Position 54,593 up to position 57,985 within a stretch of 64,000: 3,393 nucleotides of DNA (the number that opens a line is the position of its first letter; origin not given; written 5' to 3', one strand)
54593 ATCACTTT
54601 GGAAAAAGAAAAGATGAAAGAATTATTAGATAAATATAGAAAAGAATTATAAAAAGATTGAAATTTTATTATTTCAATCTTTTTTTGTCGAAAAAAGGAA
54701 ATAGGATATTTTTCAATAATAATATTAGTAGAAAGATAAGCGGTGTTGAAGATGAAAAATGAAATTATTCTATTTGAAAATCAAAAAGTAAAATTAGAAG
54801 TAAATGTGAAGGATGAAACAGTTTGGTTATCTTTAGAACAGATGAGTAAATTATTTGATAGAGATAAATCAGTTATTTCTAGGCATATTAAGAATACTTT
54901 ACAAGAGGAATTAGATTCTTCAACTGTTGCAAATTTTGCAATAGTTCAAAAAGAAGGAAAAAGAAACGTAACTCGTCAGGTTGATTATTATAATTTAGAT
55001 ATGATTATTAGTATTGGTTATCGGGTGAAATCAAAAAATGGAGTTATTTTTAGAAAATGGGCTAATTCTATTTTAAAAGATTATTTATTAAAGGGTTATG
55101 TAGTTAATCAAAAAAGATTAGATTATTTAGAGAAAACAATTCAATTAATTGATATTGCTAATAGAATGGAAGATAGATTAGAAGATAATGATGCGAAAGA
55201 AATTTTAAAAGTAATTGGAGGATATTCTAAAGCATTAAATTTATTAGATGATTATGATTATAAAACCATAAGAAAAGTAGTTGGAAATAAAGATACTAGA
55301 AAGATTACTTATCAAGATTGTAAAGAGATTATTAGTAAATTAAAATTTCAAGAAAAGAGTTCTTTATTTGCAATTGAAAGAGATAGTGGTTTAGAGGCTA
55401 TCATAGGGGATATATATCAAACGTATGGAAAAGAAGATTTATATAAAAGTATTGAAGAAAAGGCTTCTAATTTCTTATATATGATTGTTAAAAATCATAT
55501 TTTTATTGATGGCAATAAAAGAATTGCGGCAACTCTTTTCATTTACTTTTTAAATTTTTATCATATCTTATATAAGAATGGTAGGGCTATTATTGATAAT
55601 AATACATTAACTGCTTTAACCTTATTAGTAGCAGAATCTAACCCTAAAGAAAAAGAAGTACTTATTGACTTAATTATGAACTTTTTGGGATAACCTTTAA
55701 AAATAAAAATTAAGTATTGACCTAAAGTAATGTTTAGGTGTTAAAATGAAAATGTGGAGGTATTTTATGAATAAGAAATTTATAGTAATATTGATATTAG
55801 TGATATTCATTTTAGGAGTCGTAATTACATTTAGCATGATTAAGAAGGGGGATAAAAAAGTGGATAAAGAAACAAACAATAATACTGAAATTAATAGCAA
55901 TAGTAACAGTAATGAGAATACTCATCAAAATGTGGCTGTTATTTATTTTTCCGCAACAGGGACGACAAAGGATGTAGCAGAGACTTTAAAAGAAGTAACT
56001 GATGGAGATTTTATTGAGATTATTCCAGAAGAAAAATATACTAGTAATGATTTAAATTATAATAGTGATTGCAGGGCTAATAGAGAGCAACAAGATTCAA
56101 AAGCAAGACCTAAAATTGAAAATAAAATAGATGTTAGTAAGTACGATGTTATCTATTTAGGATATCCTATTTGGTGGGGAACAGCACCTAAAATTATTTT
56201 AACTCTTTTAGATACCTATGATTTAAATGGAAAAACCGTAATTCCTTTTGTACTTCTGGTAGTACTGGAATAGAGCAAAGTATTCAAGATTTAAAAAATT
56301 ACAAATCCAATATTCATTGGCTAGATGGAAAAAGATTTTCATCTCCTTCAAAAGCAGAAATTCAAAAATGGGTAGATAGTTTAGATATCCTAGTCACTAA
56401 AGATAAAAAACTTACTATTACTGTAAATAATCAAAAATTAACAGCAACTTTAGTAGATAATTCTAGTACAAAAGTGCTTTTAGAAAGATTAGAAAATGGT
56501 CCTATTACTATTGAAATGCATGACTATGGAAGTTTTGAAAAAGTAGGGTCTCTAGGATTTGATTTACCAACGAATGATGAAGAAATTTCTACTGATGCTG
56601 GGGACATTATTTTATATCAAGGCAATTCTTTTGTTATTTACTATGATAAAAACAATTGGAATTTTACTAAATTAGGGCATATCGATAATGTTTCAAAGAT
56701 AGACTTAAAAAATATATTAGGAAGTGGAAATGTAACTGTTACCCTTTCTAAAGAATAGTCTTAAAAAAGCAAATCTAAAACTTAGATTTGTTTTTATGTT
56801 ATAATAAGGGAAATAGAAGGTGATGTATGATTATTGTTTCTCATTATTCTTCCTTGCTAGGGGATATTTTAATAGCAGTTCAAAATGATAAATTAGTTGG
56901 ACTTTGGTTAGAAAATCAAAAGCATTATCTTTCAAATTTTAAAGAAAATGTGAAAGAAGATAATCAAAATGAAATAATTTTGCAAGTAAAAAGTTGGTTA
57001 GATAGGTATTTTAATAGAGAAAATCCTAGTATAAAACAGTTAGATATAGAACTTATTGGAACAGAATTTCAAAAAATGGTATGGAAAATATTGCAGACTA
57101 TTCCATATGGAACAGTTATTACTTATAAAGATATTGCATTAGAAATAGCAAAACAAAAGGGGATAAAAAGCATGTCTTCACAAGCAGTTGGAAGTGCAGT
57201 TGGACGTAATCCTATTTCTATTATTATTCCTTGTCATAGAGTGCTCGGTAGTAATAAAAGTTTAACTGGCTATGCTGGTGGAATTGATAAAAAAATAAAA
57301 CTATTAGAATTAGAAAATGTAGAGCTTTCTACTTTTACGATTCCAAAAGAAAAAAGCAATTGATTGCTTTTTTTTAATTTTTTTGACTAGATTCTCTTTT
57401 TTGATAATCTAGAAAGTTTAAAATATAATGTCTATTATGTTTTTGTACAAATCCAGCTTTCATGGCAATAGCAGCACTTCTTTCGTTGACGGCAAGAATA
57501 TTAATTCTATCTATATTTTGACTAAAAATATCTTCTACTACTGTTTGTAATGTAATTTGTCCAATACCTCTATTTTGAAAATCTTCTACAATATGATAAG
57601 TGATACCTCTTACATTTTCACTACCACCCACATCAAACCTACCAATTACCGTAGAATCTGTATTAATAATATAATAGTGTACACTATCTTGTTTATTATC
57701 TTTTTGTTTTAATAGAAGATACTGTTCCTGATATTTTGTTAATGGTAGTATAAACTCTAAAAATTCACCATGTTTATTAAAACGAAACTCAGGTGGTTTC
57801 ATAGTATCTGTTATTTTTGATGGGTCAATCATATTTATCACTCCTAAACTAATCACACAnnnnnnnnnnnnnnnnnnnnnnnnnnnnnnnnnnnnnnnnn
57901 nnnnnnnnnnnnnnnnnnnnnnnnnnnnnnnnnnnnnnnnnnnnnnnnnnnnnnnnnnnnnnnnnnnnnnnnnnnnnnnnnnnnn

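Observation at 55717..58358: Two near-identical MerR-type 19-bp-spacer promoters define a small NmlR/AdhR-like regulon (flavodoxin-cyclophilin gene and aldo/keto reductase)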

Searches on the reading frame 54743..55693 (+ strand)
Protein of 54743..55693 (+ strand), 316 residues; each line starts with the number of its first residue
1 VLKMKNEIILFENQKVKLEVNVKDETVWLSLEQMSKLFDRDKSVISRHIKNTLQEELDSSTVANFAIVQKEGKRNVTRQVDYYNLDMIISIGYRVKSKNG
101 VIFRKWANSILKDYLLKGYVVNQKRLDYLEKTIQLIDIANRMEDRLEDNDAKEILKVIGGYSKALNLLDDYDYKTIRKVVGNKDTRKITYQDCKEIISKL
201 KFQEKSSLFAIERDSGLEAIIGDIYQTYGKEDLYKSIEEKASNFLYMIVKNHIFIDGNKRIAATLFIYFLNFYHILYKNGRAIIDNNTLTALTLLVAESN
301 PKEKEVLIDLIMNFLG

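Call 5: search_protein_families(library=pfam, proteins=[window:54743-55693:+], max_evalue=0.01)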
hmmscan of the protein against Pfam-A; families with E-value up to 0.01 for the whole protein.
window:54743-55693:+ (316 aa): 2 families
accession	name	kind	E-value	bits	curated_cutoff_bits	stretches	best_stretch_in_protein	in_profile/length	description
PF13310.11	Virulence_RhuM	-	7.4e-26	91.4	33.7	1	60-128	1-69/252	Virulence protein RhuM family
PF02661.23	Fic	-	2.6e-10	41.4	24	1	191-270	5-93/93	Fic/DOC family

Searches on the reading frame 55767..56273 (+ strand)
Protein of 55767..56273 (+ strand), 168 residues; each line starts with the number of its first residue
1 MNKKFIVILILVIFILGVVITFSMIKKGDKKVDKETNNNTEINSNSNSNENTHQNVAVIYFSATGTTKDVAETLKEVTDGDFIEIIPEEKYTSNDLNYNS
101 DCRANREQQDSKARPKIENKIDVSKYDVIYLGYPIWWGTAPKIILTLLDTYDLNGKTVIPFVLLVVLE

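Call 5: search_protein_families(library=pfam, proteins=[window:55767-56273:+], max_evalue=0.01)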
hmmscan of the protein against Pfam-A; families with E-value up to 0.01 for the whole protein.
window:55767-56273:+ (168 aa): 6 families
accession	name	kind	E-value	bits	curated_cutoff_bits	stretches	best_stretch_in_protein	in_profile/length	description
PF12682.12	Flavodoxin_4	-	4.2e-33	114.5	24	1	56-162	2-110/155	Flavodoxin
PF12724.12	Flavodoxin_5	-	3.6e-06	27.8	27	0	58-86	2-29/145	Flavodoxin domain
PF12641.12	Flavodoxin_3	-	0.00022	21.5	27.5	0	58-88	2-33/160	Flavodoxin domain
PF17359.7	DUF5385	-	0.0016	18.6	25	1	1-50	1-47/217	Family of unknown function (DUF5385)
PF25184.1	YxzE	-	0.0025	19.2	40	1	7-51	3-48/65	YxzE-like putative bacteriocin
PF02525.22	Flavodoxin_2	-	0.0037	17.4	27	1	76-150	35-102/198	Flavodoxin-like fold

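Call 7: search_protein_families(library=ncbifam, proteins=[window:55767-56273:+], max_evalue=0.01)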
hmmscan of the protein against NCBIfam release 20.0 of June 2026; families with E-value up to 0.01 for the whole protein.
window:55767-56273:+ (168 aa): 7 families
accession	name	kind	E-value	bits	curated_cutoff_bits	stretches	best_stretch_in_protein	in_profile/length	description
NF005501.0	PRK07116.1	subfamily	1.9e-40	138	198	1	54-162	4-114/161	flavodoxin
NF005389.0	PRK06934.1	equivalog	4.1e-15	55.7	172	1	64-162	70-166/221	flavodoxin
NF038196.1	ferrodoxin_EFR1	subfamily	7.3e-06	26.2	75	1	58-91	1-34/242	EFR1 family ferrodoxin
NF045594.1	flavodox_BilS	equivalog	0.00058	19.8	155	0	57-148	2-63/160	flavodoxin family protein BilS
NF005268.0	PRK06770.1-4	subfamily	0.00098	18.9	277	1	2-79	2-83/188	hypothetical protein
NF006736.0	PRK09267.1-2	equivalog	0.0012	18.6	202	0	55-90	3-38/161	flavodoxin FldA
NF006738.0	PRK09267.1-4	equivalog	0.0036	16.9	172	0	55-78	2-25/171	flavodoxin FldA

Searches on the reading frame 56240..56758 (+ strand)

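Call 5: search_protein_families(library=pfam, proteins=[window:56240-56758:+], max_evalue=0.01)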
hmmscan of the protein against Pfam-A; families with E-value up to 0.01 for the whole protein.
window:56240-56758:+ (172 aa): 2 families
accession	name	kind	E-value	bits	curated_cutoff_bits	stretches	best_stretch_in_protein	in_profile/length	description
PF18050.6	Cyclophil_like2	-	3.8e-26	91.8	22.7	1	60-169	1-114/115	Cyclophilin-like family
PF12682.12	Flavodoxin_4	-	7.7e-06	25.9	24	1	3-47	109-154/155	Flavodoxin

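Call 7: search_protein_families(library=ncbifam, proteins=[window:56240-56758:+], max_evalue=0.01)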
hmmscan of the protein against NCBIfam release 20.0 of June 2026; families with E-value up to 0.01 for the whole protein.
window:56240-56758:+ (172 aa): 1 family
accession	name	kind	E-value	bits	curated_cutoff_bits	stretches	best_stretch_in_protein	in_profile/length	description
NF005501.0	PRK07116.1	subfamily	1.1e-08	34.7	198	1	3-49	113-160/161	flavodoxin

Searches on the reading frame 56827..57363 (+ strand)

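Call 5: search_protein_families(library=pfam, proteins=[window:56827-57363:+], max_evalue=0.01)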
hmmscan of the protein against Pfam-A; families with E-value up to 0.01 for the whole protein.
window:56827-57363:+ (178 aa): 2 families
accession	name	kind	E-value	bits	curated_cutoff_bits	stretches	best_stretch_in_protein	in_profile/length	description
PF01035.26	DNA_binding_1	-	3.5e-31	107.3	27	1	80-165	1-81/81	6-O-methylguanine DNA methyltransferase, DNA binding domain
PF02870.21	Methyltransf_1N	-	6.4e-07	30.3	21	1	5-68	4-64/71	6-O-methylguanine DNA methyltransferase, ribonuclease-like domain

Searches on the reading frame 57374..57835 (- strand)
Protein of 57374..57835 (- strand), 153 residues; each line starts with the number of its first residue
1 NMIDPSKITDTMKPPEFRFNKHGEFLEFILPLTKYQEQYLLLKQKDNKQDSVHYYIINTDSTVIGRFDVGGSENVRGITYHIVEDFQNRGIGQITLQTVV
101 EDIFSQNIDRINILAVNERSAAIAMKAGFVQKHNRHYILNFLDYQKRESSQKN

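Call 5: search_protein_families(library=pfam, proteins=[window:57374-57835:-], max_evalue=0.01)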
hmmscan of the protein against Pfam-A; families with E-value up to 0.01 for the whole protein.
window:57374-57835:- (153 aa): 2 families
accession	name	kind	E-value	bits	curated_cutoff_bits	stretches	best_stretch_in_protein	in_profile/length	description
PF13302.13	Acetyltransf_3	-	9.4e-06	26.8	25.4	1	37-130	37-138/138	Acetyltransferase (GNAT) domain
PF00583.31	Acetyltransf_1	-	1.3e-05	25.9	20.7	1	39-129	21-116/116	Acetyltransferase (GNAT) family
